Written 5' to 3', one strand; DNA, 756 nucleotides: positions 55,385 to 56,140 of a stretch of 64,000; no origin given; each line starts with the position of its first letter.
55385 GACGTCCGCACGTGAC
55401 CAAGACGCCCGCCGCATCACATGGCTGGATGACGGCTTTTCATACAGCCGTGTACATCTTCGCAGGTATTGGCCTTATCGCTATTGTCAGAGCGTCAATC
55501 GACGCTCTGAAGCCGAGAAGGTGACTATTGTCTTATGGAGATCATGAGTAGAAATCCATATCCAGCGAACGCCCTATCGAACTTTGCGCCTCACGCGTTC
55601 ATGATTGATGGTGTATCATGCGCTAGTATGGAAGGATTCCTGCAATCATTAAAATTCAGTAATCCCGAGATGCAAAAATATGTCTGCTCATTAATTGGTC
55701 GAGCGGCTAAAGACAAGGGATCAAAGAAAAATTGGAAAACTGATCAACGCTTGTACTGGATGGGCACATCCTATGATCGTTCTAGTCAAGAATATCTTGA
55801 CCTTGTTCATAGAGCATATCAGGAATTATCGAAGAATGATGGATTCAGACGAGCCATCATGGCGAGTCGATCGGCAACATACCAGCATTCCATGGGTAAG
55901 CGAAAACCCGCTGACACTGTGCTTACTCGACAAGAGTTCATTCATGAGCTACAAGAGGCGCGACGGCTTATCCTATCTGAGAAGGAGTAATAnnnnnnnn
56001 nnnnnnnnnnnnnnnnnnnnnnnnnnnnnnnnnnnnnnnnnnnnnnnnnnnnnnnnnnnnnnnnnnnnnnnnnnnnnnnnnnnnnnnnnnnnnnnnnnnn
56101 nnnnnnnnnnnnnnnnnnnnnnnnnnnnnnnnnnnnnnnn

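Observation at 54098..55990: NADAR plus Nudix-like pair, and a nearby ppGpp hydrolase: candidate anti-defence island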

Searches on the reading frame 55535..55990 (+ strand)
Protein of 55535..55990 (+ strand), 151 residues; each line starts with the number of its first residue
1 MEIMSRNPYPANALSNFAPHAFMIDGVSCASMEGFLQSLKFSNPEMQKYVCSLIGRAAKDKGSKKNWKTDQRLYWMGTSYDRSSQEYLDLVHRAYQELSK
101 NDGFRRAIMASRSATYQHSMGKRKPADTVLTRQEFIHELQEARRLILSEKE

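Call 4: search_protein_families(library=pfam, proteins=[window:55535-55990:+], max_evalue=0.1)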
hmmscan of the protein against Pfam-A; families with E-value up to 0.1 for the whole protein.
window:55535-55990:+ (151 aa): 2 families
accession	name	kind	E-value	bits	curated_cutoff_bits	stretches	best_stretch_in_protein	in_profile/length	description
PF08010.17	Phage_30_3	-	3e-51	173.3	36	1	9-143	2-137/138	Bacteriophage protein GP30.3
PF17939.6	TetR_C_30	-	0.022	15.5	26.3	1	75-116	39-80/115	Tetracyclin repressor-like, C-terminal domain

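Call 5: search_protein_families(library=phrogs, proteins=[window:55535-55990:+], max_evalue=0.01)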
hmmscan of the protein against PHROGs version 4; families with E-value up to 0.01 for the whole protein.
window:55535-55990:+ (151 aa): 1 family
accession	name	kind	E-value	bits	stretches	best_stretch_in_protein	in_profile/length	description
phrog_652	-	unknown function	1.7e-40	140.1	1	1-147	129-274/296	-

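Call 7: search_protein_families(library=ncbifam, proteins=[window:55535-55990:+], max_evalue=0.1)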
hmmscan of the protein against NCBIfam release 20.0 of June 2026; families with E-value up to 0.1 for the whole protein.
window:55535-55990:+ (151 aa): 2 families
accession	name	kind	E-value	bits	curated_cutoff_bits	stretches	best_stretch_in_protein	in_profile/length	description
TIGR02464.1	ribofla_fusion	equivalog_domain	0.044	14.1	73.7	1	11-48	10-47/153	riboflavin biosynthesis intermediates N-glycosidase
NF006820.0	PRK09344.1-2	subfamily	0.077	11.6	636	1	53-136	54-139/529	phosphoenolpyruvate carboxykinase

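Call 8: search_protein_families(library=padloc, proteins=[window:55535-55990:+], max_evalue=0.1)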
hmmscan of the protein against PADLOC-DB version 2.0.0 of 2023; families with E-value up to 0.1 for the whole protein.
window:55535-55990:+ (151 aa): 0 families

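Call 12: search_dna_similar(query=window:55535-55990:+, collection=phages, mode=protein, max_rows=40, rows=spread)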
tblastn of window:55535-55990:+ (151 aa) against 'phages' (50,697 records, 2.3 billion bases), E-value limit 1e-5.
Records with a match: 1510; places in all: 1513; records where one place covers at least 80% of the query: 1505.
Best place of each record, by identity: 60-80% 20; <60% 1490.
By first word of the organism name: Escherichia 598; Klebsiella 272; Shigella 82; Aeromonas 77; Acinetobacter 69; Vibrio 56; Enterobacter 54; Enterobacteria 48; Yersinia 33; Citrobacter 27; and 37 more.
By host as written in the record: Escherichia coli 258; - 174; Klebsiella pneumoniae 88; Escherichia coli B 28; Aeromonas salmonicida 27; Escherichia coli O157:H7 24; Escherichia coli str. K-12 substr. MG1655 22; Shigella sp. 21; and 383 more.
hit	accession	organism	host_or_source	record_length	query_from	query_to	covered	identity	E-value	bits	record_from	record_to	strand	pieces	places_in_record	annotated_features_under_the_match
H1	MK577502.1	Aeromonas phage Asfd_1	Aeromonas salmonicida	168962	1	146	97%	59.6%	2e-53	186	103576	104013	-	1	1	hypothetical protein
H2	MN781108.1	Klebsiella phage vB_Kpn_P545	Klebsiella pneumoniae KP4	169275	1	150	99%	56.7%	4e-45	162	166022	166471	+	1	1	hypothetical protein (x3)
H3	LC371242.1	Escherichia phage EcS1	Escherichia coli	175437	1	146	97%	57.5%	8e-45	161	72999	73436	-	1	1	Hypothetical protein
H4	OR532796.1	Klebsiella phage RCIP0002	Klebsiella pneumoniae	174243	1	146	97%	57.5%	2e-43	157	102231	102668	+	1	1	hypothetical protein (x2)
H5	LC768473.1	Klebsiella phage phiKp_11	Klebsiella pneumoniae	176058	1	146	97%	57.5%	2e-43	157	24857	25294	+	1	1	hypothetical protein (x2)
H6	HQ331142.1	Salmonella phage vB_SenM-S16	Salmonella enterica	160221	1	143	95%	58.7%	7e-47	167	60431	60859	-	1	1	hypothetical protein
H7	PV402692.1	Klebseilla phage TNG87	Klebsiella variicola 04153260899A ...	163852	1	146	97%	56.8%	2e-45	163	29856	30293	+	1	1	hypothetical protein (x2)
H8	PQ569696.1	Klebsiella phage vB_Kpl_K65_evo3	Raoultella planticola K59 (synonym: ...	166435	1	146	97%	56.8%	2e-45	163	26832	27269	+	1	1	hypothetical protein (x2)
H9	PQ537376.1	Klebsiella phage 15882-5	Klebsiella pneumoniae MRSN15882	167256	1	146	97%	56.8%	2e-45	163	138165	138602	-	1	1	hypothetical protein (x2)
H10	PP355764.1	Klebsiella phage vB_Kpn_AM_K2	Klebsiella pneumoniae ATCC 33495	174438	1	146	97%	56.8%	2e-45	163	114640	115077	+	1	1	hypothetical protein (x2)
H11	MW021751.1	Cronobacter phage vB_CsaM_Cronuts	Cronobacter sakazakii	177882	1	136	90%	60.3%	2e-42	154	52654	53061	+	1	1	hypothetical protein (x2)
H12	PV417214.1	Cronobacter phage D6b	Cronobacter sp.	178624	1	136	90%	59.6%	1e-41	152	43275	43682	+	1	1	hypothetical protein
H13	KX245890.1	Citrobacter phage vB_CfrM_CfP1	waste water plant raw effluent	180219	1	136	90%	58.8%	4e-41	150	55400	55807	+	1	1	hypothetical protein (x2)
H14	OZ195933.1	Vibrio phage D486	Seawater and oysters mix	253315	1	146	97%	53.4%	1e-48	172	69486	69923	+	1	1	hypothetical protein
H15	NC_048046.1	Caulobacter phage CcrPW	Caulobacter vibrioides CB15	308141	1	151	100%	46.4%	3e-39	145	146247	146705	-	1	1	hypothetical protein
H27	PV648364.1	Escherichia phage T2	Escherichia coli BW25113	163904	1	136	90%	38.8%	1e-20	93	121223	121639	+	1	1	hypothetical protein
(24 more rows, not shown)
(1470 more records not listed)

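Call 20: get_annotated_region(hit=H27, flank=2500)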
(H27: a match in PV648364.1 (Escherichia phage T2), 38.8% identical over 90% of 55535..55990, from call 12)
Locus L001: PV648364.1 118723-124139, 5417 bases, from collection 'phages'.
description: Escherichia phage T2 escape mutant, complete genome.
organism: Escherichia phage T2 (NCBI taxid 2060721)
taxonomy: Viruses; Duplodnaviria; Heunggongvirae; Uroviricota; Caudoviricetes; Pantevenvirales; Straboviridae; Tevenvirinae; Tequatrovirus; Tequatrovirus T2
host: Escherichia coli BW25113; source: -; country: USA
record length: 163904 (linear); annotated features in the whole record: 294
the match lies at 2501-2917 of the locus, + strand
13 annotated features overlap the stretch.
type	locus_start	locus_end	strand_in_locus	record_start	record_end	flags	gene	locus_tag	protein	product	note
CDS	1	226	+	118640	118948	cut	-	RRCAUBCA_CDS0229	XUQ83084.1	hypothetical protein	-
CDS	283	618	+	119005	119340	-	-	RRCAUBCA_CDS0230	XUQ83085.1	head morphogenesis protein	-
CDS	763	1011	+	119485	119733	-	-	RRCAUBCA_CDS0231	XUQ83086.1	lysis inhibition accessory protein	-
CDS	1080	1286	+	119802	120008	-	-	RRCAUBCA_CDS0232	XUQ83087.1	hypothetical protein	-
CDS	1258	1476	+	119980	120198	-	-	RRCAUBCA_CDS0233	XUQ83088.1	hypothetical protein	-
CDS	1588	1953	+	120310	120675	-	-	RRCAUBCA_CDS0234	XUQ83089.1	hypothetical protein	-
CDS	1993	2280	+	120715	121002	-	-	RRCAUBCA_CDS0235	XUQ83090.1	hypothetical protein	-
CDS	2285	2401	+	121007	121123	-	-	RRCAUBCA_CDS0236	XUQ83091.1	hypothetical protein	-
CDS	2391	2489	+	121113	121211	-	-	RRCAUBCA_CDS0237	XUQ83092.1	hypothetical protein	-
CDS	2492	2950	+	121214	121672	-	-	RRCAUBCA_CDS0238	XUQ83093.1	hypothetical protein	-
CDS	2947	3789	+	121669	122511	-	-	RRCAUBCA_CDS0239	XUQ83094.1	hypothetical protein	-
CDS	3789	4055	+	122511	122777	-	-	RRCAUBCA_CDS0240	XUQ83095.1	hypothetical protein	-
CDS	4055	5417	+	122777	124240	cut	-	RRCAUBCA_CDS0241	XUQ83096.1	ATP-dependent DNA ligase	-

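Call 21: get_annotated_region(hit=H1, flank=4000)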
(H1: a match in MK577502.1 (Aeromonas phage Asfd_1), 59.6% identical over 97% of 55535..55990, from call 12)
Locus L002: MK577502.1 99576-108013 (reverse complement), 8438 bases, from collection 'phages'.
description: Aeromonas phage Asfd_1, partial genome.
organism: Aeromonas phage Asfd_1 (NCBI taxid 2562462)
taxonomy: Viruses; Duplodnaviria; Heunggongvirae; Uroviricota; Caudoviricetes; Straboviridae; Biquartavirus
host: Aeromonas salmonicida; source: sewage; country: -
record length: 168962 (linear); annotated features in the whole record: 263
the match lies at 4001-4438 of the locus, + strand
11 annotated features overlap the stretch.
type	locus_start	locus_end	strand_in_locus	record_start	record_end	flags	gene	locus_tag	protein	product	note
CDS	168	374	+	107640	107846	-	-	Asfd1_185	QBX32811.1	hypothetical protein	-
CDS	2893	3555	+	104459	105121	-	-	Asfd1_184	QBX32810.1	putative Seg-like homing endonuclease GIY-YIG family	-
CDS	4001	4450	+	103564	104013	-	-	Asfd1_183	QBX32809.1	hypothetical protein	hypothetical protein ST44RRORF117c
CDS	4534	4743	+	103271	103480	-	-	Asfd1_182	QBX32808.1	hypothetical protein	hypothetical protein ST44RRORF116c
CDS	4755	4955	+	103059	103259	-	-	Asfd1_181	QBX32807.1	hypothetical protein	-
CDS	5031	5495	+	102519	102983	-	-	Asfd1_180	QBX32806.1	hypothetical protein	hypothetical protein ST44RRORF114c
CDS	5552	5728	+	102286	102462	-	-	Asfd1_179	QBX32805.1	hypothetical protein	-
CDS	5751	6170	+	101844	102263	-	-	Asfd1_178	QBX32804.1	hypothetical protein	hypothetical protein PHG31p110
CDS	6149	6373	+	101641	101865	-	-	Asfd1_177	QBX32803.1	hypothetical protein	hypothetical protein PHG25p104nc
CDS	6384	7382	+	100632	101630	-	-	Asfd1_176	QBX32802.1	hypothetical protein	-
CDS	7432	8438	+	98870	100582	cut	-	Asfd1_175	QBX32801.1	ribonucleotide reductase A subunit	-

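Call 23: search_solved_structures(query=window:55535-55990:+, max_evalue=10, show_alignments=2)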
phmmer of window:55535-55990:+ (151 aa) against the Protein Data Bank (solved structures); distinct sequences matched with E-value up to 10: 1.
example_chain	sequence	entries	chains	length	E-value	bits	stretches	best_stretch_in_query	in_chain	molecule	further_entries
7pkt_N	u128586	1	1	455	0.67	13.2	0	50-125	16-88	mL114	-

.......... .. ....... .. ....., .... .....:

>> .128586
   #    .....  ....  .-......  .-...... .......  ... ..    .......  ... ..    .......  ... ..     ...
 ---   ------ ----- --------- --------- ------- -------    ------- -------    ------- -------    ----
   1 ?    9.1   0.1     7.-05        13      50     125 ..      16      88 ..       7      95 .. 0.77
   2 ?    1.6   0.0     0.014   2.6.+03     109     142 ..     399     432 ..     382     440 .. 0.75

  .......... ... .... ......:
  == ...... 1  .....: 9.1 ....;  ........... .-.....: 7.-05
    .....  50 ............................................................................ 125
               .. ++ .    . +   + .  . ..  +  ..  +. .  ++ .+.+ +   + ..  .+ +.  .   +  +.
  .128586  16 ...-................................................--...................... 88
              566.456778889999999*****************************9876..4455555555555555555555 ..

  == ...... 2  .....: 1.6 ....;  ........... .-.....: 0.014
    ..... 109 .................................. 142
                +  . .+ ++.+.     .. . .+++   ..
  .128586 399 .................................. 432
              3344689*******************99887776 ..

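Call 53: find_homologous_proteins(query=window:55535-55990:+, max_evalue=1e-20)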
Query window:55535-55990:+ (151 aa): 2645 proteins with E <= 1e-20 among 2692 candidates; the best 120 are listed.
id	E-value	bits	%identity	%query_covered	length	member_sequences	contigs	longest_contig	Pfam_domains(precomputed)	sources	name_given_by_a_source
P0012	8.7e-96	335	100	100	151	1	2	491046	PF08010.17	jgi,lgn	jgi:hypothetical protein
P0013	1.8e-83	295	87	99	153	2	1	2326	PF08010.17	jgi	jgi:hypothetical protein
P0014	1.4e-55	205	60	100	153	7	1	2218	PF08010.17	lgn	-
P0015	5.0e-55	203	64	100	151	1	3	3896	PF08010.17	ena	-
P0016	5.8e-55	203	64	95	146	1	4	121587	PF08010.17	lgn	-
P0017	9.9e-55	202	63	99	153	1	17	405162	PF08010.17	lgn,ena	-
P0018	1.9e-54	201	63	99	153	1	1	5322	PF08010.17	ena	-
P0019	2.1e-54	201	64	95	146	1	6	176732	PF08010.17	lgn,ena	-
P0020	2.1e-54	201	64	95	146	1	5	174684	PF08010.17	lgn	-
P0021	2.6e-54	201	62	99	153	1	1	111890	PF08010.17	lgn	-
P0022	3.6e-54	200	62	99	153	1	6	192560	PF08010.17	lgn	-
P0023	3.6e-54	200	62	99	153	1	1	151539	PF08010.17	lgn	-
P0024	3.7e-54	200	62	100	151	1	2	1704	PF08010.17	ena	-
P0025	4.2e-54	200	64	95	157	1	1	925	PF08010.17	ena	-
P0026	7.8e-54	199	62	95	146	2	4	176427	PF08010.17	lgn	-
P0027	9.6e-54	199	62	99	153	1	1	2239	PF08010.17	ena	-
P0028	1.1e-53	199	61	98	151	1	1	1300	PF08010.17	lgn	-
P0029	1.5e-53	198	63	96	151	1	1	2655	PF08010.17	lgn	-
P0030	1.7e-53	198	60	99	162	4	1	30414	PF08010.17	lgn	-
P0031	1.8e-53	198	62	100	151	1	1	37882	PF08010.17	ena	-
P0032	1.9e-53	198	62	99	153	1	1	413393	PF08010.17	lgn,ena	-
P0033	1.1e-52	196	61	97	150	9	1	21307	PF08010.17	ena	-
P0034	1.1e-52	196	61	97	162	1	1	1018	PF08010.17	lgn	-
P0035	1.3e-52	195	59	99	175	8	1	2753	PF08010.17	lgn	-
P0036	2.2e-52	195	59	99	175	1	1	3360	PF08010.17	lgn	-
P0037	2.2e-52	195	60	99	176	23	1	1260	PF08010.17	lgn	-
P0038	2.3e-52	195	59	99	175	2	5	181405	PF08010.17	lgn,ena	-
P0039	2.3e-52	195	59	99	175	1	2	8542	PF08010.17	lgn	-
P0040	2.3e-52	195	59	99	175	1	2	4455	PF08010.17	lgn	-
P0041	2.3e-52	195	62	100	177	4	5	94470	PF08010.17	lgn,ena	-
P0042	3.1e-52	194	59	99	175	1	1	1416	PF08010.17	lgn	-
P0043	3.9e-52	194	61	95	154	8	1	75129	PF08010.17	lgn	-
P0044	4.7e-52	194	60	99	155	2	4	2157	PF08010.17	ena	-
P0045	5.3e-52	193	62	95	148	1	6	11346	PF08010.17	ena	-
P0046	5.4e-52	193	58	100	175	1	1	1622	PF08010.17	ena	-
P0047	6.3e-52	193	60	99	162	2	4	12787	PF08010.17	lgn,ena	-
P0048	6.8e-52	193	58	100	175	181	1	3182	PF08010.17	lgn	-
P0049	1.0e-51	193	62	95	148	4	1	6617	PF08010.17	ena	-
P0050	1.4e-51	192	59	99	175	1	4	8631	PF08010.17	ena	-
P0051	1.5e-51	192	62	95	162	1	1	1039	PF08010.17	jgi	jgi:predicted NAD-dependent protein-ADP-ribosyltransferase YbiA (DUF1768 family)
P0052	1.6e-51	192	59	95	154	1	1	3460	PF08010.17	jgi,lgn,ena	jgi:predicted NAD-dependent protein-ADP-ribosyltransferase YbiA (DUF1768 family)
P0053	1.6e-51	192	62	95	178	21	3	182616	PF08010.17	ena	-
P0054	1.6e-51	192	59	99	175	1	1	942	PF08010.17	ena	-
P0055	1.7e-51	192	61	99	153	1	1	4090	PF08010.17,PF08719.18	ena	-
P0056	2.0e-51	192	59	99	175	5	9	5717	PF08010.17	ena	-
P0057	2.6e-51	191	61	95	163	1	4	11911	PF08010.17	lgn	-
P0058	2.8e-51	191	57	99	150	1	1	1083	PF08010.17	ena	-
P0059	2.9e-51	191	60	95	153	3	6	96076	PF08010.17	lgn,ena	-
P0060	3.1e-51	191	62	95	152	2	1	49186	PF08010.17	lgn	-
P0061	3.2e-51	191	59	99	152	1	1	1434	PF08010.17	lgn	-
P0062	3.8e-51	191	61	95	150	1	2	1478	PF08010.17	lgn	-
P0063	3.8e-51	191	61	97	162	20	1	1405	PF08010.17,PF02527.22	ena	-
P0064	3.8e-51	191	61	95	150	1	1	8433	PF08010.17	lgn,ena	-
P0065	4.1e-51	191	59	95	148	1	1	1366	PF08010.17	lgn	-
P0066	4.3e-51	190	60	99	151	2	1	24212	PF08010.17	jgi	-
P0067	5.1e-51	190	60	100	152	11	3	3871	PF08010.17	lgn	-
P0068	5.1e-51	190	59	95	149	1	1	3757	PF08010.17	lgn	-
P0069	5.4e-51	190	60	95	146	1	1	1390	PF08010.17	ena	-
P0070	5.7e-51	190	59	95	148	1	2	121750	PF08010.17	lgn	-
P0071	6.4e-51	190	59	95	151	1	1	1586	PF08010.17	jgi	jgi:predicted NAD-dependent protein-ADP-ribosyltransferase YbiA (DUF1768 family)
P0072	6.9e-51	190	60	99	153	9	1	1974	PF08010.17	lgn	-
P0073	8.1e-51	190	62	95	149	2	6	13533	PF08010.17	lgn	-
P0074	8.4e-51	190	61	95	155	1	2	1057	PF08010.17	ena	-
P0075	8.4e-51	190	59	99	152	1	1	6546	PF08010.17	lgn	-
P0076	8.5e-51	190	57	99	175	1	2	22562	PF08010.17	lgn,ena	-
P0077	9.6e-51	189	58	99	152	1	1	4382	PF08010.17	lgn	-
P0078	1.0e-50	189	61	92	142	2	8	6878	PF08010.17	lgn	-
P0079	1.1e-50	189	57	99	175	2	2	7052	PF08010.17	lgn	-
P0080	1.2e-50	189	60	97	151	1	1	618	PF08010.17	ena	-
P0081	1.3e-50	189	60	95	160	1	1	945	PF08010.17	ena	-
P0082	1.4e-50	189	60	97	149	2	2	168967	PF08010.17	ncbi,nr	ncbi:hypothetical protein Asfd1_183 [Aeromonas phage Asfd_1]|nr:hypothetical protein Asfd1_183 [Aero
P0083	1.6e-50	189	59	99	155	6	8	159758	PF08010.17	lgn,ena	-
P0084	1.6e-50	189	61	97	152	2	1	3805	PF08010.17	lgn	-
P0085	1.8e-50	188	59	97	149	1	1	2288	PF08010.17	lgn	-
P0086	1.8e-50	188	59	97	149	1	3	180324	PF08010.17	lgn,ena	-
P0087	1.9e-50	188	60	99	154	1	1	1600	PF08010.17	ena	-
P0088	2.0e-50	188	60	97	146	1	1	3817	PF08010.17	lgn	-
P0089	2.0e-50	188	59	95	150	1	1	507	PF08010.17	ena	-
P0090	2.0e-50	188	61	95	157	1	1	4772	PF08010.17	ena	-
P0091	2.1e-50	188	59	95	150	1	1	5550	PF08010.17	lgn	-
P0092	2.1e-50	188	59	95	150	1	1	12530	PF08010.17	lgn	-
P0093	2.1e-50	188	57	99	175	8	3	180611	PF08010.17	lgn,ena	-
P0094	2.2e-50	188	57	99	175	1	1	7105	PF08010.17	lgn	-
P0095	2.2e-50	188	58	95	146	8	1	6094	PF08010.17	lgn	-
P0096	2.3e-50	188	57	99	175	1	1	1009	PF08010.17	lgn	-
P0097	2.4e-50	188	59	99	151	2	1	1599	PF08010.17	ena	-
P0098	2.4e-50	188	59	99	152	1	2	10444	PF08010.17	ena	-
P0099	2.5e-50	188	59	97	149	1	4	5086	PF08010.17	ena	-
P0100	2.5e-50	188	59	97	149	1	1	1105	PF08010.17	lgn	-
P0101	2.5e-50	188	61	95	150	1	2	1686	PF08010.17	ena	-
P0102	2.6e-50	188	60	95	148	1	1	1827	PF08010.17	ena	-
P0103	2.8e-50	188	60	99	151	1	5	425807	PF08010.17,PF08719.18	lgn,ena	-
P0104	2.8e-50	188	58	97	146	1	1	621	PF08010.17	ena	-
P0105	2.8e-50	188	59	97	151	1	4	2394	PF08010.17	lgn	-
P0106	2.8e-50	188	60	95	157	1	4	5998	PF08010.17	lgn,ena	-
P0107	2.9e-50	188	60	95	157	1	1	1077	PF08010.17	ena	-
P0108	2.9e-50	188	59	95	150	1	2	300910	PF08010.17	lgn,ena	-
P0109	2.9e-50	188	59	100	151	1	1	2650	PF08010.17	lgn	-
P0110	2.9e-50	188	59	99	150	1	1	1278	PF08010.17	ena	-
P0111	3.0e-50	188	60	95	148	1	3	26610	PF08010.17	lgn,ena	-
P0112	3.0e-50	188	60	95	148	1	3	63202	PF08010.17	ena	-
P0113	3.1e-50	188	58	97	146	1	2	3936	PF08010.17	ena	-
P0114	3.3e-50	188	58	95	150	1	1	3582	PF08010.17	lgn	-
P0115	3.3e-50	188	58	99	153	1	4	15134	PF08010.17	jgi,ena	-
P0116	3.4e-50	188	62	95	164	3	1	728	PF08010.17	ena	-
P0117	3.5e-50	188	59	97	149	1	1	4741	PF08010.17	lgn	-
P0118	3.6e-50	187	60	95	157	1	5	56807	PF08010.17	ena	-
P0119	3.8e-50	187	60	95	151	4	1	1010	PF08010.17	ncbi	-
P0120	3.9e-50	187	55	100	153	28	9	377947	PF08010.17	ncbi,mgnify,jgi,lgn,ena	mgnify:CR=1 FL=1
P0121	4.0e-50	187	60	95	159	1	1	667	PF08010.17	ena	-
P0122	4.1e-50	187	60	95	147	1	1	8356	PF08010.17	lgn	-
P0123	4.4e-50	187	59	97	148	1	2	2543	PF08010.17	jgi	-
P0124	4.4e-50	187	58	97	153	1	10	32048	PF08010.17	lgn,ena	-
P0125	4.5e-50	187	60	97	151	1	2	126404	PF08010.17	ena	-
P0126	4.6e-50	187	59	95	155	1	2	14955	PF08010.17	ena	-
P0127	4.8e-50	187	61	95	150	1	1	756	PF08010.17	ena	-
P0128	5.0e-50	187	58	99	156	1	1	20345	PF08010.17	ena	-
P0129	5.0e-50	187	59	97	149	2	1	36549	PF08010.17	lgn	-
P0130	5.2e-50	187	60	97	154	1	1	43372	PF08010.17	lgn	-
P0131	5.3e-50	187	57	98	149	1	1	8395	PF08010.17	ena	-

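Call 54: find_encoding_contigs(protein=P0012, flank=3000, max_places=3)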
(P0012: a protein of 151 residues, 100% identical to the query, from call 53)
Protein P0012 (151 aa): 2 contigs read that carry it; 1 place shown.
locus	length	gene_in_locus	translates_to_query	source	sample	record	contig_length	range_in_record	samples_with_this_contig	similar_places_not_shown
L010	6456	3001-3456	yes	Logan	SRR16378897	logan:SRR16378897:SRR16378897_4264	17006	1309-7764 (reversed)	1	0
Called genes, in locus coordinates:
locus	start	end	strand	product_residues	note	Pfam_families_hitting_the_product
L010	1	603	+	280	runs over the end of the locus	PF05257:CHAP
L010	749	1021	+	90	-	-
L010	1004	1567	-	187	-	PF11539:DUF3228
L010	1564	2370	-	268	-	-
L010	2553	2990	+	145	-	-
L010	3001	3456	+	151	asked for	PF08010:Phage_30_3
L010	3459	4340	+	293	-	-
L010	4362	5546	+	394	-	PF03215:Rad17 (weak), PF05496:RuvB_N (faint), PF13177:DNA_pol3_delta2, PF00004:AAA, PF13401:AAA_22 (faint), PF12169:DNA_pol3_gamma3 (faint)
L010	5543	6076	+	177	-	-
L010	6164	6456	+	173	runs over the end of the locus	PF05198:IF3_N, PF00707:IF3_C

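Call 55: find_encoding_contigs(protein=P0013, flank=3000, max_places=2)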
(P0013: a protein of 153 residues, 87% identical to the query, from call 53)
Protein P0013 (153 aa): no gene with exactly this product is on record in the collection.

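Call 66: search_solved_structures(query=A4, max_evalue=10, show_alignments=3)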
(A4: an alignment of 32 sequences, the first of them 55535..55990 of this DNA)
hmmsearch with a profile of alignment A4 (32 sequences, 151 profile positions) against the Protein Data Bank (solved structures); distinct sequences matched with E-value up to 10: 1.
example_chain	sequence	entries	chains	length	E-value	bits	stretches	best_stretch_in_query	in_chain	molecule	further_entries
2b3w_A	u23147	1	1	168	1.1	12.3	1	13-68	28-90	Hypothetical protein ybiA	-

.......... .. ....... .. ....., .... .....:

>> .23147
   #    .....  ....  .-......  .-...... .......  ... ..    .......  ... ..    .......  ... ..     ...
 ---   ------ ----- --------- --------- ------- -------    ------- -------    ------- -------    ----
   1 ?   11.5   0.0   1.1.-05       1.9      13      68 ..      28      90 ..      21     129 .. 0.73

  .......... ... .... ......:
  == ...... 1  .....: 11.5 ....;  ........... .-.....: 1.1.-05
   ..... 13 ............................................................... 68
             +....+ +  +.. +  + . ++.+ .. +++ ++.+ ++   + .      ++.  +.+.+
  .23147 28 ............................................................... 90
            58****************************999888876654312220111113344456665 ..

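Call 74: predict_structure(alignment_id=A4)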
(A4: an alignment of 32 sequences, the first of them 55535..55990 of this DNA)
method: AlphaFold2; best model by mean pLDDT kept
length: 151 residues; sequences in the alignment: 32
mean_pLDDT: 91.9   pTM: 0.88
mean pLDDT of the five models: 91.9, 87.7, 87.4, 86.1, 85.5
residues with pLDDT >= 90: 116; 70-90: 29; 50-70: 6; < 50: 0
segments of 3 or more residues with pLDDT < 50: none
pLDDT, mean of each block of 10 residues (from residue 1): 69 90 97 97 97 93 90 97 97 98 94 83 91 95 92 64
secondary structure, 60 per line:
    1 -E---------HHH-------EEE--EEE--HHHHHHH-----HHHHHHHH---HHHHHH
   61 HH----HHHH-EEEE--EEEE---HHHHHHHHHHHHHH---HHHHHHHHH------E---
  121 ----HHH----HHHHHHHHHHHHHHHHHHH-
elements in order: E22-24 E27-29 H32-38 H44-51 H55-62 H67-70 E72-75 E78-81 H85-98 H102-110 H132-150
